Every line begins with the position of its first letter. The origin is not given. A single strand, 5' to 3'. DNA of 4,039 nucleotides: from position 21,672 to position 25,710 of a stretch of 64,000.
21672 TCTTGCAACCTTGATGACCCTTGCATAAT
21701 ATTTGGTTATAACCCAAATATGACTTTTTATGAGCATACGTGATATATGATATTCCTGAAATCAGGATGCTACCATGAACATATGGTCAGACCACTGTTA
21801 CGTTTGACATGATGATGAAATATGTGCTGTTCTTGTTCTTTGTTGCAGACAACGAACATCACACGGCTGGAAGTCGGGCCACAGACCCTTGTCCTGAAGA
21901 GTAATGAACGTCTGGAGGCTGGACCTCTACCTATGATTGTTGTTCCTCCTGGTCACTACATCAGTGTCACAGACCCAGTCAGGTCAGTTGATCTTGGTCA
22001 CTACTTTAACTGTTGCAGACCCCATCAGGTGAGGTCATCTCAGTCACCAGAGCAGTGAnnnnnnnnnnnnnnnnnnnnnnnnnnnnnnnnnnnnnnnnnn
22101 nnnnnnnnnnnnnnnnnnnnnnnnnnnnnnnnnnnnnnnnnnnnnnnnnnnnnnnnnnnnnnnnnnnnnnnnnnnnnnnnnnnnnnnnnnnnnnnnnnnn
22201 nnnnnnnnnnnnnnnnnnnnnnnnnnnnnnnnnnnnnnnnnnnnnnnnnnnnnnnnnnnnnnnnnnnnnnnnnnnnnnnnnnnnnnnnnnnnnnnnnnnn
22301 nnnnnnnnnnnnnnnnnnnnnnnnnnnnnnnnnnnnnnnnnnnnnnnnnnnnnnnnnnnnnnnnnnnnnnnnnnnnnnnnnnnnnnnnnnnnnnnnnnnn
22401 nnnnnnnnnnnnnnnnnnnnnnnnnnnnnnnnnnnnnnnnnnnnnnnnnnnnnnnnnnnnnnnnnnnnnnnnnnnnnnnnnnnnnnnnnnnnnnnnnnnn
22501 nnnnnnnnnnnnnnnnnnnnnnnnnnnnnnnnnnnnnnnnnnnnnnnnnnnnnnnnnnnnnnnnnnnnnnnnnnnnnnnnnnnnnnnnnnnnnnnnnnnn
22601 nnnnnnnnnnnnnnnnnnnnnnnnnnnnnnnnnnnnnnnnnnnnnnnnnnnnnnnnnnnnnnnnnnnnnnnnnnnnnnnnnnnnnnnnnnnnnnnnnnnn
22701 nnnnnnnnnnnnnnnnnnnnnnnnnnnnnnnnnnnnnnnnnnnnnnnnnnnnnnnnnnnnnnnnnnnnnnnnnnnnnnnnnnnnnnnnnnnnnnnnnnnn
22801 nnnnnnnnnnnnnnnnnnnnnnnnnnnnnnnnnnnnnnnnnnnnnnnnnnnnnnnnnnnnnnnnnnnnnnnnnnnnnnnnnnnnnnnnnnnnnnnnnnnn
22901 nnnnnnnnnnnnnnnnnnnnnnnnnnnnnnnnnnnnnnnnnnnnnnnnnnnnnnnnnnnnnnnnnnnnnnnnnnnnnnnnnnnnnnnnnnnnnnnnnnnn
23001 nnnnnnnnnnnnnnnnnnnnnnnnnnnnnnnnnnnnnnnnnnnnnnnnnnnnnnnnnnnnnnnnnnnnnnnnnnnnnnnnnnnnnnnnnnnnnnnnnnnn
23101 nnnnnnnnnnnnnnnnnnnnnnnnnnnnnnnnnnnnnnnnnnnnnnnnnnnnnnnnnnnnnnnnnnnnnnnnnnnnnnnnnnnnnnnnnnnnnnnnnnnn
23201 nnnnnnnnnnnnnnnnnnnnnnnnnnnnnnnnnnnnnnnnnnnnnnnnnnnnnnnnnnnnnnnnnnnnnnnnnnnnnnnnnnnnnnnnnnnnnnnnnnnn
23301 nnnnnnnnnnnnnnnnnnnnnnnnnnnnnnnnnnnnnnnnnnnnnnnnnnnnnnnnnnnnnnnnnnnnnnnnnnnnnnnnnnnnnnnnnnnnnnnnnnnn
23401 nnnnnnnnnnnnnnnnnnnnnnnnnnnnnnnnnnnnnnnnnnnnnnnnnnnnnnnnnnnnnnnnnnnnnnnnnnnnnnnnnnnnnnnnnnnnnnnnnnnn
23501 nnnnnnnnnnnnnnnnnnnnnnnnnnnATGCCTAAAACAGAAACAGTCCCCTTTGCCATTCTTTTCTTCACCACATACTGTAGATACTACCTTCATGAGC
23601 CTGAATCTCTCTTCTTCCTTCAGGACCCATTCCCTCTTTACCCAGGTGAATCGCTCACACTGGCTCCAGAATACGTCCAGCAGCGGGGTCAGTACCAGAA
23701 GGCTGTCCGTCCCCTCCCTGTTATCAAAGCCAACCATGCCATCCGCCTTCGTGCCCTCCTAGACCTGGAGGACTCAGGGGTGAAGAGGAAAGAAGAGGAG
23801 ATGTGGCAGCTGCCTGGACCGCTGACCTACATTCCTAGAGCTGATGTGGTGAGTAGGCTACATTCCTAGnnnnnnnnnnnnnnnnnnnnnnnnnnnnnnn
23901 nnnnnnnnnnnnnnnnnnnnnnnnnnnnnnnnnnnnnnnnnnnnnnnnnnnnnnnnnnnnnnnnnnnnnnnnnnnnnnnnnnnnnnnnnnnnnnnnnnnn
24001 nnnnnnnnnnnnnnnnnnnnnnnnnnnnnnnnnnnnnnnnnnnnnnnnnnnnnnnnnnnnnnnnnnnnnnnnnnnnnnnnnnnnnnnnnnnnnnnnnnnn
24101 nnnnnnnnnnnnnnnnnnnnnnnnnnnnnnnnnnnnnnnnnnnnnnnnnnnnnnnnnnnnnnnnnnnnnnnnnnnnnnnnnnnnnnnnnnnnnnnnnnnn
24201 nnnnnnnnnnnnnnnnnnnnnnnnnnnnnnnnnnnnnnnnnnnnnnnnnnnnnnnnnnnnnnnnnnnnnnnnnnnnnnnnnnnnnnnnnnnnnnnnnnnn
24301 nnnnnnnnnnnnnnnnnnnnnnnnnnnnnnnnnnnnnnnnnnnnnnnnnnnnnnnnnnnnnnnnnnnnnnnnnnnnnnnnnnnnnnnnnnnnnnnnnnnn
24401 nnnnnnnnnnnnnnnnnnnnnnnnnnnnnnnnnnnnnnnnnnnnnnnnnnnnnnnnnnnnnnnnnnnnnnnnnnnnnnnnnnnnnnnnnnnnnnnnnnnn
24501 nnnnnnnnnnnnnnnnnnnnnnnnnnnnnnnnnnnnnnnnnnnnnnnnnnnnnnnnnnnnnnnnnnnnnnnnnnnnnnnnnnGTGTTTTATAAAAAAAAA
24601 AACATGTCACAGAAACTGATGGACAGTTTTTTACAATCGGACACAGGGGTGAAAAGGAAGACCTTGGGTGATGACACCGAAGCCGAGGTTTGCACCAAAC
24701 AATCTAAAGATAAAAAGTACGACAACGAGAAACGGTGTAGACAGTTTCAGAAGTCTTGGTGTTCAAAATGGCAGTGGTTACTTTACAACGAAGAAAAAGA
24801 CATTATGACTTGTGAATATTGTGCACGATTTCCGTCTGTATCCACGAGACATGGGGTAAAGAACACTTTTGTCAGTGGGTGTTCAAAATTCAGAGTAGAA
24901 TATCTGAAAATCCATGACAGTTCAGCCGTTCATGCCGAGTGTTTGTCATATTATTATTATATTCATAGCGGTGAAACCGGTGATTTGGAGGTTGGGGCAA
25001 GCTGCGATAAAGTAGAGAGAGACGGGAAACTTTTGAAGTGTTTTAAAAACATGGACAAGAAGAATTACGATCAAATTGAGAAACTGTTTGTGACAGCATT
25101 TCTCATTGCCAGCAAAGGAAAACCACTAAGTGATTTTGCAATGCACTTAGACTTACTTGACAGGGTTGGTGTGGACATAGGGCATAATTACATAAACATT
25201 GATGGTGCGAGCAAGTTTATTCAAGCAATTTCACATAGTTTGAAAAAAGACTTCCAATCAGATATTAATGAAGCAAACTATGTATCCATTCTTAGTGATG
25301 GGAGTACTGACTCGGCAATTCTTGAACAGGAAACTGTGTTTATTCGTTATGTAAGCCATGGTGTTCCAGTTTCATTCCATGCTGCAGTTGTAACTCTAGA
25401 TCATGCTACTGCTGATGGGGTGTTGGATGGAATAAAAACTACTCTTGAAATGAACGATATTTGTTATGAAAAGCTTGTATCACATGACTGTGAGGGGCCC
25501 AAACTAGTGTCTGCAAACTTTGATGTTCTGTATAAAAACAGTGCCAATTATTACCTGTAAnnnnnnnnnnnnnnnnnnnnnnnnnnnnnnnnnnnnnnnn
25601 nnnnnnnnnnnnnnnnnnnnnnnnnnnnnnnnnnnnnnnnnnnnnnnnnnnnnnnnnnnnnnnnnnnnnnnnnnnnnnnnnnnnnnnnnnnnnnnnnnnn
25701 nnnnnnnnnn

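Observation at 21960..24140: Two MVP introns begin with tandem arrays that reiterate the upstream exon end plus its GT splice donor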

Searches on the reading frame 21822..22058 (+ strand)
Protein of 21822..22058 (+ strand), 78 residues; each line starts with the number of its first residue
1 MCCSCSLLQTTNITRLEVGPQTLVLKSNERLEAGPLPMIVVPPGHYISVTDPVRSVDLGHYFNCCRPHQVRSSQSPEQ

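Call 51: find_encoding_contigs(protein=window:21822-22058:+, flank=6000, max_places=10)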
Protein window:21822-22058:+ (78 aa): no gene with exactly this product is on record in the collection.

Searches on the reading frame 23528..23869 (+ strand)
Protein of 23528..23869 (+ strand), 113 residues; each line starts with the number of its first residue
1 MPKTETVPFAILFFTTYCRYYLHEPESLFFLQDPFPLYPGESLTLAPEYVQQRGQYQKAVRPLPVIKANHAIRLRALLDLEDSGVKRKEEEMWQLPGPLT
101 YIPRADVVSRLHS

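Call 50: find_encoding_contigs(protein=window:23528-23869:+, flank=6000, max_places=10)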
Protein window:23528-23869:+ (113 aa): no gene with exactly this product is on record in the collection.

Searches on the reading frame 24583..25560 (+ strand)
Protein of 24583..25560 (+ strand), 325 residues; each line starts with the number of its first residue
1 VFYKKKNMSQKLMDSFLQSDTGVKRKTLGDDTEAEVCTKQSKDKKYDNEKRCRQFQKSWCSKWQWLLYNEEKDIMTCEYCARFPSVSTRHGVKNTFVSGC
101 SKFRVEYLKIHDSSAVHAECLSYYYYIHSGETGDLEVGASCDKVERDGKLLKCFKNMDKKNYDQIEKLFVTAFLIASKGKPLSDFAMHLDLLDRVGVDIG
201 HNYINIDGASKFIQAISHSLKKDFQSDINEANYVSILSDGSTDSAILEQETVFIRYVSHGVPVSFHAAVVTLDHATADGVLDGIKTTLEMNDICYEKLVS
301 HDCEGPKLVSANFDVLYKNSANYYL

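Call 43: search_protein_families(library=pfam, proteins=[window:24583-25560:+], max_evalue=0.01)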
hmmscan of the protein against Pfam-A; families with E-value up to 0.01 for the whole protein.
window:24583-25560:+ (325 aa): 1 family
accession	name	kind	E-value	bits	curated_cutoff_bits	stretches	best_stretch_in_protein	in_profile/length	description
PF25431.1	zf-C17orf113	-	1.8e-08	34.5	29.5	1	64-121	2-56/63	C17orf113 probable zinc finger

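Call 49: find_homologous_proteins(query=window:24583-25560:+)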
Query window:24583-25560:+ (325 aa): 4 proteins with E <= 0.001 among 800 candidates.
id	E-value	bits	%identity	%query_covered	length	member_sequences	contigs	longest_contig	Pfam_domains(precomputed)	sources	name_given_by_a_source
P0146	1.8e-29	121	95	19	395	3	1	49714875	-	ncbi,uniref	ncbi:zinc finger protein 862-like [Haliotis asinina]|uniref:zinc finger protein 862-like n=1 Tax=Hal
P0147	4.0e-13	67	54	28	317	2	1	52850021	-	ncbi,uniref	ncbi:zinc finger protein 862-like [Haliotis asinina]|uniref:zinc finger protein 862-like n=1 Tax=Hal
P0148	4.7e-13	67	33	42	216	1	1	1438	-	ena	-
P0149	2.0e-11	62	27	72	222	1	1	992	PF25431.2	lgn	-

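Call 60: find_encoding_contigs(protein=P0146, flank=3000, max_places=3)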
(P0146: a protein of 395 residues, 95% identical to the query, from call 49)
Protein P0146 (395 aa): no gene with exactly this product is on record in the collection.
